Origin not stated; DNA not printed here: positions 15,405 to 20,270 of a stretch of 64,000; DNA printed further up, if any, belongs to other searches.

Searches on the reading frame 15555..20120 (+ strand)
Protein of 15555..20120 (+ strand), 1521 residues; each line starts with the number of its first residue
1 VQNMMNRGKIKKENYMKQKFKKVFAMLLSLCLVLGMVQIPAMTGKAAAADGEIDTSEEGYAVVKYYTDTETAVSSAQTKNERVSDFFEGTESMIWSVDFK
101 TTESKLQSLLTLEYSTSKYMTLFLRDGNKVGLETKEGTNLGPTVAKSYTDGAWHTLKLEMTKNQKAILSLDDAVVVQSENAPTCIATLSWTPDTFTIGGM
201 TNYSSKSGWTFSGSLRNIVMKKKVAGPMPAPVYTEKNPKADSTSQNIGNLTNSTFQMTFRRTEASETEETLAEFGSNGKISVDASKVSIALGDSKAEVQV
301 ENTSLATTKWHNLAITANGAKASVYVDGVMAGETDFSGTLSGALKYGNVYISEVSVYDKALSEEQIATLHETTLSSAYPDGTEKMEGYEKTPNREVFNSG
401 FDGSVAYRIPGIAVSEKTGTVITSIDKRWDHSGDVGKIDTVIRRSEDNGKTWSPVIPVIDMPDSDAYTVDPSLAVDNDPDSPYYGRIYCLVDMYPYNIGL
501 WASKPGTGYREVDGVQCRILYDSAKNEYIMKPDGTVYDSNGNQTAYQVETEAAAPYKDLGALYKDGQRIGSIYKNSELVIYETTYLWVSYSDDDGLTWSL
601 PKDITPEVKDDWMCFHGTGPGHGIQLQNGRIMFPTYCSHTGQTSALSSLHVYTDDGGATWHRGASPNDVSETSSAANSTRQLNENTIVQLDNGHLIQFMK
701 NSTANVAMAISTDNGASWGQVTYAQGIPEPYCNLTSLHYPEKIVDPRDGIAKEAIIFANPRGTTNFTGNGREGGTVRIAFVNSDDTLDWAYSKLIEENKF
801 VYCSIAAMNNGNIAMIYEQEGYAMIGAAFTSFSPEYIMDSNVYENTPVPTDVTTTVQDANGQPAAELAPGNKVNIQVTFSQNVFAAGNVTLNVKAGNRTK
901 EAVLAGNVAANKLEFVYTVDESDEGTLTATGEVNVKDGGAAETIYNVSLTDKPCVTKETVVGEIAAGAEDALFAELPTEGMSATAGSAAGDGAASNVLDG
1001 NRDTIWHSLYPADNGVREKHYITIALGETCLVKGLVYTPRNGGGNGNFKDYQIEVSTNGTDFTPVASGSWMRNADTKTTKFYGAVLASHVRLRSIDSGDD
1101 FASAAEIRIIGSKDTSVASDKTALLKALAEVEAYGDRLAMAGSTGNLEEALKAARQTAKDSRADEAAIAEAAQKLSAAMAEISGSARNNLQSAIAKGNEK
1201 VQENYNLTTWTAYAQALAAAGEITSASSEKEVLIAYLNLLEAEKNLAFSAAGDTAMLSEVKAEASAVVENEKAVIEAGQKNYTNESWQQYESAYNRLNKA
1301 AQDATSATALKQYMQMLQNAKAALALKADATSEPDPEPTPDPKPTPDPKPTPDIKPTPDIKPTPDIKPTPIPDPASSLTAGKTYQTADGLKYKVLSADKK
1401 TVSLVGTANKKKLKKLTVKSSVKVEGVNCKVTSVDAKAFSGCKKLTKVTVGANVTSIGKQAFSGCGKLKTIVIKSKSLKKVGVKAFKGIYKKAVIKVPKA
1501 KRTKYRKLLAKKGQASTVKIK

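Call 91: search_protein_families(library=pfam, proteins=[window:15555-20120:+], max_evalue=0.00001)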
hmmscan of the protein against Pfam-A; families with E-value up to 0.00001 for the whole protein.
window:15555-20120:+ (1521 aa): 9 families
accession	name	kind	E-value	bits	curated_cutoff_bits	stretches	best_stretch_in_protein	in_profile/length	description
PF00754.31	F5_F8_type_C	-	8.4e-21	74.8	28.2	1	983-1107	2-127/127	F5/8 type C domain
PF13088.12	BNR_2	-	1.1e-19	71.3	31.4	1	589-814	85-276/277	BNR repeat-like domain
PF02210.31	Laminin_G_2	-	5.5e-15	56.4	22.9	1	108-221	8-124/126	Laminin G domain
PF13306.12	LRR_5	-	1e-12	48.5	27.7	1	1430-1500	21-89/127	BspA type Leucine rich repeat region (6 copies)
PF22633.2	F5_F8_type_C_2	-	3.2e-11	44.1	27.8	1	996-1092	1-91/91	NedA-like, galactose-binding domain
PF13859.12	BNR_3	-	2.4e-09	37.5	27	1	419-720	9-212/308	BNR repeat-like domain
PF00054.30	Laminin_G_1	-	8.1e-09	36.2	24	0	109-223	10-128/131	Laminin G domain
PF13385.13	Laminin_G_3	-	1.6e-08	35.3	27.6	1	255-367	21-151/151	Concanavalin A-like lectin/glucanases superfamily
PF02012.26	BNR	-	8.6e-08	31.5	27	0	652-662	2-12/12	BNR/Asp-box repeat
